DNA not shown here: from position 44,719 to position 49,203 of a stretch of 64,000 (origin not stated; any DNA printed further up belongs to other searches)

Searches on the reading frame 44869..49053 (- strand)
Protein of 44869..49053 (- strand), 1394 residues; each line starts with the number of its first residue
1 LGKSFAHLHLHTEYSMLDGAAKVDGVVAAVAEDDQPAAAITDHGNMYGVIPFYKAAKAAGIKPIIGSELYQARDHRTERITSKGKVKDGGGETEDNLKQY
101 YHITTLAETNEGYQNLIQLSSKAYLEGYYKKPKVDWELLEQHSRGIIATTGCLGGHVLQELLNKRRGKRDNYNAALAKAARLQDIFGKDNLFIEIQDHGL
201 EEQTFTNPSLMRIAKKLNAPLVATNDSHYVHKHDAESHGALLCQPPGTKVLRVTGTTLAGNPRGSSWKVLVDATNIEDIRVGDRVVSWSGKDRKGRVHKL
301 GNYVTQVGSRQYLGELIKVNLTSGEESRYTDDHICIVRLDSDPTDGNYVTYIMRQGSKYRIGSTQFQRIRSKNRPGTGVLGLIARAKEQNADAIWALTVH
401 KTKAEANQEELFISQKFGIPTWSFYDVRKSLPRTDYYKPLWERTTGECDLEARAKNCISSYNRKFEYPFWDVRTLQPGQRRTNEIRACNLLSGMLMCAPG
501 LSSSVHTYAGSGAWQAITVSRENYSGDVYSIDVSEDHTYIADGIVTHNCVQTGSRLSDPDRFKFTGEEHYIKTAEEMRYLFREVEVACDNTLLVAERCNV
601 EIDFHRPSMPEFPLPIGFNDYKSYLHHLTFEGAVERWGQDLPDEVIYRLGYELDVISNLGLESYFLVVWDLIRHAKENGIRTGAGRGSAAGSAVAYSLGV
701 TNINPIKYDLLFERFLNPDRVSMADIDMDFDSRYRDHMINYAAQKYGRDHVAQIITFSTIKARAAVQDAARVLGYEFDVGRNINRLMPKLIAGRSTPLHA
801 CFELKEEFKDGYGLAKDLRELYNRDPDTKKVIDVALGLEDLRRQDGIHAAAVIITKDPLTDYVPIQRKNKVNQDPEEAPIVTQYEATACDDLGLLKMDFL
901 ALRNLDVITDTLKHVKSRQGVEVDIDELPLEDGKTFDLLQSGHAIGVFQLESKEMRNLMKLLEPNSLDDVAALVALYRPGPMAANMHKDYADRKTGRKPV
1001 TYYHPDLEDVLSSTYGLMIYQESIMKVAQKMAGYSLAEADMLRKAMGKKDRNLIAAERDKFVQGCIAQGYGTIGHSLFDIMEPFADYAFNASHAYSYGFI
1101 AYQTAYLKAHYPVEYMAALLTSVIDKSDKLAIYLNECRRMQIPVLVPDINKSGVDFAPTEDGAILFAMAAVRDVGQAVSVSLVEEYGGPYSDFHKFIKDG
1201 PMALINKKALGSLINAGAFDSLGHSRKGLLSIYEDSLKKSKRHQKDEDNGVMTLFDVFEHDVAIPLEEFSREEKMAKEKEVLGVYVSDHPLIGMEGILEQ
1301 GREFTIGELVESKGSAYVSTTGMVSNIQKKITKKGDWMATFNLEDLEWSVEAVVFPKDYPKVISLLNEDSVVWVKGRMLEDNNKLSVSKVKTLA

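Call 25: search_protein_families(library=phrogs, proteins=[window:44869-49053:-], max_evalue=0.01)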
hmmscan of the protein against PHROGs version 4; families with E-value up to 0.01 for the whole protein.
window:44869-49053:- (1394 aa): 10 families
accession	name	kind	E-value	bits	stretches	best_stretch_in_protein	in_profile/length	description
phrog_405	-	DNA, RNA and nucleotide metabolism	0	1033.3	2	548-1389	261-1071/1190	DNA polymerase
phrog_11165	-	DNA, RNA and nucleotide metabolism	6e-108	362.9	1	642-1184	37-573/782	DNA polymerase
phrog_12219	-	DNA, RNA and nucleotide metabolism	2.1e-86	291.9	1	724-1242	2-542/823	DNA polymerase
phrog_21652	-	DNA, RNA and nucleotide metabolism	7.7e-79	266.5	1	686-1067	34-430/476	DNA polymerase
phrog_7513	-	unknown function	7.1e-76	256.9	2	3-245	9-243/461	-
phrog_13169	-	DNA, RNA and nucleotide metabolism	1.3e-34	120.9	2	642-721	335-414/463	DNA polymerase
phrog_4335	-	unknown function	7e-16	59.4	1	1076-1178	20-121/421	-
phrog_20695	-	DNA, RNA and nucleotide metabolism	6.1e-13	49.4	1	1128-1241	37-150/440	DNA binding protein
phrog_11127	-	DNA, RNA and nucleotide metabolism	2.9e-08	34.9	1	643-716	97-170/171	DNA polymerase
phrog_36001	-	unknown function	0.0034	16.6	0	522-550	433-461/715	-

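Call 43: search_protein_families(library=pfam, proteins=[window:44869-49053:-], max_evalue=0.001)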
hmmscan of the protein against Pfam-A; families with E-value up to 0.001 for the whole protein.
window:44869-49053:- (1394 aa): 6 families
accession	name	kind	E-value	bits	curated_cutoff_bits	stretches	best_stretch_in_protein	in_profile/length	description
PF07733.18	DNA_pol3_alpha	-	7.5e-90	301.5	23.9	1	623-901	1-260/260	Bacterial DNA polymerase III alpha NTPase domain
PF17657.6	DNA_pol3_finger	-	1.9e-61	206.7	22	1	904-1069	1-166/166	Bacterial DNA polymerase III alpha subunit finger domain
PF02811.25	PHP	-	2.5e-54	184.4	26.4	1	7-198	1-164/164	PHP domain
PF14579.12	HHH_6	-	6.3e-19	68.4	25.6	1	1142-1228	2-89/90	Helix-hairpin-helix motif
PF01336.31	tRNA_anti-codon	-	1.2e-08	35.1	27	1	1318-1387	1-67/75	OB-fold nucleic acid binding domain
PF14890.11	Intein_splicing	-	2.2e-05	24.8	35.8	0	282-548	20-155/155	Intein splicing domain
